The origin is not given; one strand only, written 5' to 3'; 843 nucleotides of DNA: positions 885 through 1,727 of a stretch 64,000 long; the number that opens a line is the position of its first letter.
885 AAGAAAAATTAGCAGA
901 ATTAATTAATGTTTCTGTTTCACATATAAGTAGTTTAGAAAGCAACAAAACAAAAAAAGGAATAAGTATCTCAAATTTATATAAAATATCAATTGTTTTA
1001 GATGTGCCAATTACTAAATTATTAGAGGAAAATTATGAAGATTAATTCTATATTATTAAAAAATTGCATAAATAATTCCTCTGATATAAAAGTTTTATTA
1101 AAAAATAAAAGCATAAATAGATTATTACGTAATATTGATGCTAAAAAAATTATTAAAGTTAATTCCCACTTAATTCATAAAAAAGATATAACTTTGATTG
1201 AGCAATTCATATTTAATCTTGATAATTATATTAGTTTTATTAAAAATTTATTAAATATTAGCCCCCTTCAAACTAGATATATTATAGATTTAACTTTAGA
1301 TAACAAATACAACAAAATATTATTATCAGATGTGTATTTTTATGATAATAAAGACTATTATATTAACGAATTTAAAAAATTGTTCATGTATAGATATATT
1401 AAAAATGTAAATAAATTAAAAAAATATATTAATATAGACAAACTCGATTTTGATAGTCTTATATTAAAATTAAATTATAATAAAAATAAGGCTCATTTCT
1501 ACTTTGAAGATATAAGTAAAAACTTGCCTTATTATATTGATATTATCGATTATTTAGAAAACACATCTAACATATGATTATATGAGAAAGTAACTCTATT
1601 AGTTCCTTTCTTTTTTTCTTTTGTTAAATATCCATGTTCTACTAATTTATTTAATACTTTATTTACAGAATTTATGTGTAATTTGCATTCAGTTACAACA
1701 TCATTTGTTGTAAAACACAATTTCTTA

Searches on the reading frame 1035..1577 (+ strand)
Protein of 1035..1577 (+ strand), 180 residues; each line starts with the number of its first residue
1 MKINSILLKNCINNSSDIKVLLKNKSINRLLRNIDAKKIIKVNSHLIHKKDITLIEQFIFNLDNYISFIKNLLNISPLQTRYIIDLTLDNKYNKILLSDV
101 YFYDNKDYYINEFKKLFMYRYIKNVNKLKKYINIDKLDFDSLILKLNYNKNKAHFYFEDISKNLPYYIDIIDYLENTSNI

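Call 27: find_encoding_contigs(protein=window:1035-1577:+, flank=10000, max_places=3)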
Protein window:1035-1577:+ (180 aa): 4 contigs read that carry it; 3 places shown.
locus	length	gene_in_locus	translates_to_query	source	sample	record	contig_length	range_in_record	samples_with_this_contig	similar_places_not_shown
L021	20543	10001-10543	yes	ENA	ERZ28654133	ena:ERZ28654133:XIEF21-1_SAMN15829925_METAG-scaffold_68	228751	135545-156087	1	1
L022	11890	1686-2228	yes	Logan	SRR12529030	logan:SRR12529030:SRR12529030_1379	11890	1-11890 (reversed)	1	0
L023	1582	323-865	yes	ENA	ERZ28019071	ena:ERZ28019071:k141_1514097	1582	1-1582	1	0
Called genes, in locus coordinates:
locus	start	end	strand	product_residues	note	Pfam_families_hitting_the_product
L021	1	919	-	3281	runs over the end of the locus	-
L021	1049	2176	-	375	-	-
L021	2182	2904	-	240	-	-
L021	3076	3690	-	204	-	PF06790:UPF0259, PF06161:DUF975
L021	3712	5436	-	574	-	PF03485:Arg_tRNA_synt_N, PF00750:tRNA-synt_1d, PF05746:DALR_1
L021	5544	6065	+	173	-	PF10688:Imp-YgjV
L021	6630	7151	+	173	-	PF01595:CNNM (weak)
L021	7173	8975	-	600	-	PF00009:GTP_EFTU, PF01926:MMR_HSR1 (weak), PF22042:EF-G_D2, PF03144:GTP_EFTU_D2, PF00679:EFG_C, PF21018:BipA_C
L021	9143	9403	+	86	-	PF01381:HTH_3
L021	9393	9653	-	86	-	PF01381:HTH_3 (weak)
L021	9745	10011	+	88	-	PF12844:HTH_19 (weak), PF01381:HTH_3, PF13443:HTH_26 (weak)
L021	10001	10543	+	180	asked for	-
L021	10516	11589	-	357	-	PF02661:Fic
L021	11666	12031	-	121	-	-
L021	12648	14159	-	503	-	PF00037:Fer4 (faint), PF21349:RUBY_RBDX, PF02906:Fe_hyd_lg_C, PF02256:Fe_hyd_SSU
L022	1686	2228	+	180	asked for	-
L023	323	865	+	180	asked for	-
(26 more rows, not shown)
